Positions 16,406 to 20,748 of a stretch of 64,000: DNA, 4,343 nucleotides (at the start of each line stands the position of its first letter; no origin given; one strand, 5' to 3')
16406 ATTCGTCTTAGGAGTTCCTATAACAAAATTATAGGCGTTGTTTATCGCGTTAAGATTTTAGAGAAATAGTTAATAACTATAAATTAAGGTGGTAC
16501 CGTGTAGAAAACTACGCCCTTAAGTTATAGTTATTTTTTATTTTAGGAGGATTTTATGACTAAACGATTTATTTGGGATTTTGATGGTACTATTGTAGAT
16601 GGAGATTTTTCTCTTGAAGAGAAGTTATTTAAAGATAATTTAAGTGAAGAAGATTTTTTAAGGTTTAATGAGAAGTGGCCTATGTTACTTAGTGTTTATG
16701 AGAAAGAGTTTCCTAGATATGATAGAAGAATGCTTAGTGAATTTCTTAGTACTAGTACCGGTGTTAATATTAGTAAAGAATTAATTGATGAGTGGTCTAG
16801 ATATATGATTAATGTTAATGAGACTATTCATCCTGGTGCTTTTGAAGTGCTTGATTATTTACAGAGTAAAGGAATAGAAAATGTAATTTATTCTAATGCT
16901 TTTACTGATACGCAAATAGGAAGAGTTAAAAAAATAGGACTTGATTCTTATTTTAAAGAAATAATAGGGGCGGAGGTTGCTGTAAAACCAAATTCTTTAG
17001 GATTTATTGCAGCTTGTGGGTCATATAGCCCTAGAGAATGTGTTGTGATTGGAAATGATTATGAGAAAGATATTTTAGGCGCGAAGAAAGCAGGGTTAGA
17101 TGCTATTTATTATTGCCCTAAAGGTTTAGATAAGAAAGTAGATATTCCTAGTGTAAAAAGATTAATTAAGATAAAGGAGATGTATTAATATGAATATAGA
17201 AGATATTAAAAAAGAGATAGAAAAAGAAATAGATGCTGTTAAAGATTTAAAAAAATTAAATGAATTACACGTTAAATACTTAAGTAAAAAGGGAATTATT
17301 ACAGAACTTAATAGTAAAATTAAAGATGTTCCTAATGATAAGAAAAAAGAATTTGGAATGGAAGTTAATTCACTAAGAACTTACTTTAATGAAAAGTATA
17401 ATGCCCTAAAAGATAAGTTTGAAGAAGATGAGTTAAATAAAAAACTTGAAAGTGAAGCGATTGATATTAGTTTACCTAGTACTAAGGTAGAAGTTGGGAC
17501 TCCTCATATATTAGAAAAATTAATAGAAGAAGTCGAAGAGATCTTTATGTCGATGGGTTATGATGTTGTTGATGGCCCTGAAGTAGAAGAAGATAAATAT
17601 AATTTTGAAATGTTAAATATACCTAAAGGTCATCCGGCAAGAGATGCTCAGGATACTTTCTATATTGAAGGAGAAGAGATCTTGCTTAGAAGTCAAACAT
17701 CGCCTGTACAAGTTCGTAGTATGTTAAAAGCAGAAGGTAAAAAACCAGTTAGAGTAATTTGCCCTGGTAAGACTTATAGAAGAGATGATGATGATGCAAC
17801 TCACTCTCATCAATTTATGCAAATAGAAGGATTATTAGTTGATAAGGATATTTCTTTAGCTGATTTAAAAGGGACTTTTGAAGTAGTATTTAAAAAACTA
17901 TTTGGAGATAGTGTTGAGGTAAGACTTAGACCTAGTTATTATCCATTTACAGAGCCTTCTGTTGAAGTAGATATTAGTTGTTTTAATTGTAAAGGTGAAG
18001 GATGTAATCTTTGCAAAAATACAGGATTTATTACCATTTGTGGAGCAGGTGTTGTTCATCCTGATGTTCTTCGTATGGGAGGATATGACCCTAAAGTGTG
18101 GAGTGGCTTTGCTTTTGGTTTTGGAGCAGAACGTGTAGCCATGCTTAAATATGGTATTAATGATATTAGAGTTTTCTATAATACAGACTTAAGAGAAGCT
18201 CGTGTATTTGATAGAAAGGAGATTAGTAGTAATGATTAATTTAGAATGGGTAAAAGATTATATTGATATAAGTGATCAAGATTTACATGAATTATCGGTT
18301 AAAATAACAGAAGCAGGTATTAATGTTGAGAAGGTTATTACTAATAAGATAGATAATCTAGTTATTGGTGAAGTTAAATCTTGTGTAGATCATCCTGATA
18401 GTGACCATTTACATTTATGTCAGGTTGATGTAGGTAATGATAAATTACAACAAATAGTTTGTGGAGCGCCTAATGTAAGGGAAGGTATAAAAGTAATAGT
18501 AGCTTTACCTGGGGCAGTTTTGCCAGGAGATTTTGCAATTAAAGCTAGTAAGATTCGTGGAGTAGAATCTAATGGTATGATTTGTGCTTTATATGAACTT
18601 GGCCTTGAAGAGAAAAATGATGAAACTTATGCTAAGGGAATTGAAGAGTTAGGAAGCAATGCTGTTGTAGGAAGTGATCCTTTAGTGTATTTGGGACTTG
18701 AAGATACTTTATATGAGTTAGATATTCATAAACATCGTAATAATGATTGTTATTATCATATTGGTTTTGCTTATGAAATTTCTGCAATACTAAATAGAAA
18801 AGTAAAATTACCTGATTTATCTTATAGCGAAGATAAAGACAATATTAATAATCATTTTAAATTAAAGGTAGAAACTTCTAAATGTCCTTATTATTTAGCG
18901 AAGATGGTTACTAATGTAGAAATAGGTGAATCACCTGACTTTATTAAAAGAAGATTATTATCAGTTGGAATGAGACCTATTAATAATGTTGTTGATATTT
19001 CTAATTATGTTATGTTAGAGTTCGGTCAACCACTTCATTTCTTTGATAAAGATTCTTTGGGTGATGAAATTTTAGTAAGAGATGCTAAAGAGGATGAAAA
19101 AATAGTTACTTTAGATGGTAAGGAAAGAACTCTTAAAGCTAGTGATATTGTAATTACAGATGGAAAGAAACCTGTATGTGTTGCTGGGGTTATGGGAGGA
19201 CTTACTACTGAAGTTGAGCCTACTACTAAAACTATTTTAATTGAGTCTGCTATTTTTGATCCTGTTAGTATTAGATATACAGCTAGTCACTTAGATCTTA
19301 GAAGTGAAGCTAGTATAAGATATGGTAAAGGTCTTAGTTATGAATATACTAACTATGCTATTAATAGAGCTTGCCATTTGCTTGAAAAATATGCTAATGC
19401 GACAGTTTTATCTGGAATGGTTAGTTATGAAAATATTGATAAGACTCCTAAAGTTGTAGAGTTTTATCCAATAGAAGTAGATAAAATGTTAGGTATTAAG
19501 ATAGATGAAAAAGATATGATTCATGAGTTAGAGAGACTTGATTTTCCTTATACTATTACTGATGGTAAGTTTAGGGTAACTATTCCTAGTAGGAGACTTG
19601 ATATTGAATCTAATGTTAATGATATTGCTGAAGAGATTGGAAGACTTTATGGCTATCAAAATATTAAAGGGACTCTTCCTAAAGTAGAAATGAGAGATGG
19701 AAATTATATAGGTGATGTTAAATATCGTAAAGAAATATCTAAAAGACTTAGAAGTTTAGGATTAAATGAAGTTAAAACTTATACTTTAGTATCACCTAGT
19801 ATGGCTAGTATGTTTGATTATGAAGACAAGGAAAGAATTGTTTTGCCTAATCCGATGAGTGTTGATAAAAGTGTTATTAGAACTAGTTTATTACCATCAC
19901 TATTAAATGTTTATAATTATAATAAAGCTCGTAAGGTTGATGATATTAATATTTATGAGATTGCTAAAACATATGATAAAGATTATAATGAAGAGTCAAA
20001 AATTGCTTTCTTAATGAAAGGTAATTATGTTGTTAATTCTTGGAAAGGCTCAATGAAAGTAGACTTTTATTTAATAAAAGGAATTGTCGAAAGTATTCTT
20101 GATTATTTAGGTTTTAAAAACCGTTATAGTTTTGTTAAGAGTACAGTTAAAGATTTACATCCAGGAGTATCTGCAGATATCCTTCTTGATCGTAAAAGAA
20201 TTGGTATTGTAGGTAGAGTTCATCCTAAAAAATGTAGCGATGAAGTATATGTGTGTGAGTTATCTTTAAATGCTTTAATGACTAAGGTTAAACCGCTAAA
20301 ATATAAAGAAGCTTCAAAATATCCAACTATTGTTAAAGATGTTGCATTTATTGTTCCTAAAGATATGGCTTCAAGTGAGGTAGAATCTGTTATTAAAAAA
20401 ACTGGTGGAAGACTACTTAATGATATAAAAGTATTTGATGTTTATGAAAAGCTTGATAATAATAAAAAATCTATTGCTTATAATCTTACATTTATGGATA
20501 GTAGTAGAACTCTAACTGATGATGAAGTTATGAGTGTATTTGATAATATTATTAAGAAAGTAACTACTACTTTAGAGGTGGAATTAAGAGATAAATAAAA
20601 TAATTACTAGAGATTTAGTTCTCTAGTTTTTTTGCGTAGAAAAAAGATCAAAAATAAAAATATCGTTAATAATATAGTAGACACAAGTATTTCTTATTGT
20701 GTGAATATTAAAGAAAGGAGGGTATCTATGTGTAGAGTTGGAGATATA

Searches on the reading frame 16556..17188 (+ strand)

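Call 60: search_protein_families(library=pfam, proteins=[window:16556-17188:+], max_evalue=0.00001)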
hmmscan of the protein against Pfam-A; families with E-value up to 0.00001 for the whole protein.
window:16556-17188:+ (210 aa): 4 families
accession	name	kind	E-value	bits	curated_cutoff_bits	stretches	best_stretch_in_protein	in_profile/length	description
PF00702.32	Hydrolase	-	1e-16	62.3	26.4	1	3-180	2-191/191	haloacid dehalogenase-like hydrolase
PF13419.12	HAD_2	-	2e-15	57.8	23.8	1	6-184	2-176/178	Haloacid dehalogenase-like hydrolase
PF12710.13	HAD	-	7e-08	33.6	27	1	6-153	2-139/189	haloacid dehalogenase-like hydrolase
PF13242.12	Hydrolase_like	-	7.9e-06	26.1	22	0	144-185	4-47/75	HAD-hyrolase-like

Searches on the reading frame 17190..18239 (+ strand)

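Call 60: search_protein_families(library=pfam, proteins=[window:17190-18239:+], max_evalue=0.00001)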
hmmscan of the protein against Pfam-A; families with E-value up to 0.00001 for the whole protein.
window:17190-18239:+ (349 aa): 2 families
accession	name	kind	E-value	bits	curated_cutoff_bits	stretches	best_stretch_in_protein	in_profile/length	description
PF01409.25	tRNA-synt_2d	-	1.4e-95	319.9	19.8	1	91-337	2-243/246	tRNA synthetases class II core domain (F)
PF02912.23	Phe_tRNA-synt_N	-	1.6e-18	66.8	22.3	1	18-86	1-69/69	Aminoacyl tRNA synthetase class II, N-terminal domain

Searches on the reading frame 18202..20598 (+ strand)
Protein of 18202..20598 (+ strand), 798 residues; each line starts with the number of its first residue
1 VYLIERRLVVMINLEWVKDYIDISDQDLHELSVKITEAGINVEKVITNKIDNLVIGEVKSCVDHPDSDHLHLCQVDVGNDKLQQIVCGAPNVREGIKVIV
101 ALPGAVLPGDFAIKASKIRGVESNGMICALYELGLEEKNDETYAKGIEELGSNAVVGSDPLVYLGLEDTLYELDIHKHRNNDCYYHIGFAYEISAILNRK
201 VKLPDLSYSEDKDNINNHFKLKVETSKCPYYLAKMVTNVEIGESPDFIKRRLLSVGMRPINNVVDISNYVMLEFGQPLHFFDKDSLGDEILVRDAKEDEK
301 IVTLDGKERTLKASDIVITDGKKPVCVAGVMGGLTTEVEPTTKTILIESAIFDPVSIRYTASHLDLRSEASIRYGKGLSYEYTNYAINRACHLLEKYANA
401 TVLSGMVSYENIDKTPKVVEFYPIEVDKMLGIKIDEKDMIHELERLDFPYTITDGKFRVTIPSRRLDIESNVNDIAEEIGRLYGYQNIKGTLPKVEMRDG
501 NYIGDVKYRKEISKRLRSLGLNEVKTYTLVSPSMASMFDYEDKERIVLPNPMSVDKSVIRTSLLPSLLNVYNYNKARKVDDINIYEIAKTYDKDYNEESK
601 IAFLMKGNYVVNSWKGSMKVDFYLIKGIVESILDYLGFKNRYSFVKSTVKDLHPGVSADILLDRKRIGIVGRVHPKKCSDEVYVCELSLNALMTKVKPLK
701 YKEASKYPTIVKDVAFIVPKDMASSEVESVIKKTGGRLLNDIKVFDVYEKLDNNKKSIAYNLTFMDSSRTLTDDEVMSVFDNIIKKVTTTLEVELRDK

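Call 60: search_protein_families(library=pfam, proteins=[window:18202-20598:+], max_evalue=0.00001)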
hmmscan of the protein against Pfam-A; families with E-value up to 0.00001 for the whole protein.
window:18202-20598:+ (798 aa): 5 families
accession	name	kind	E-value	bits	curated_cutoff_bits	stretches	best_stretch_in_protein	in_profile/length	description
PF03483.22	B3_4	-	1.5e-64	217.2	29.3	1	227-399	1-174/174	B3/4 domain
PF17759.6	tRNA_synthFbeta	-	4.2e-52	177.2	22.4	1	488-688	1-213/214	Phenylalanyl tRNA synthetase beta chain CLM domain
PF03147.19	FDX-ACB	-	1.5e-25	89.8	31.1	1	705-796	1-94/94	Ferredoxin-fold anticodon binding domain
PF01588.26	tRNA_bind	-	5.6e-21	74.9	27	1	53-141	1-83/96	Putative tRNA binding domain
PF03484.21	B5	-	1.6e-15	57.5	28.6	1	422-485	4-67/67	tRNA synthetase B5 domain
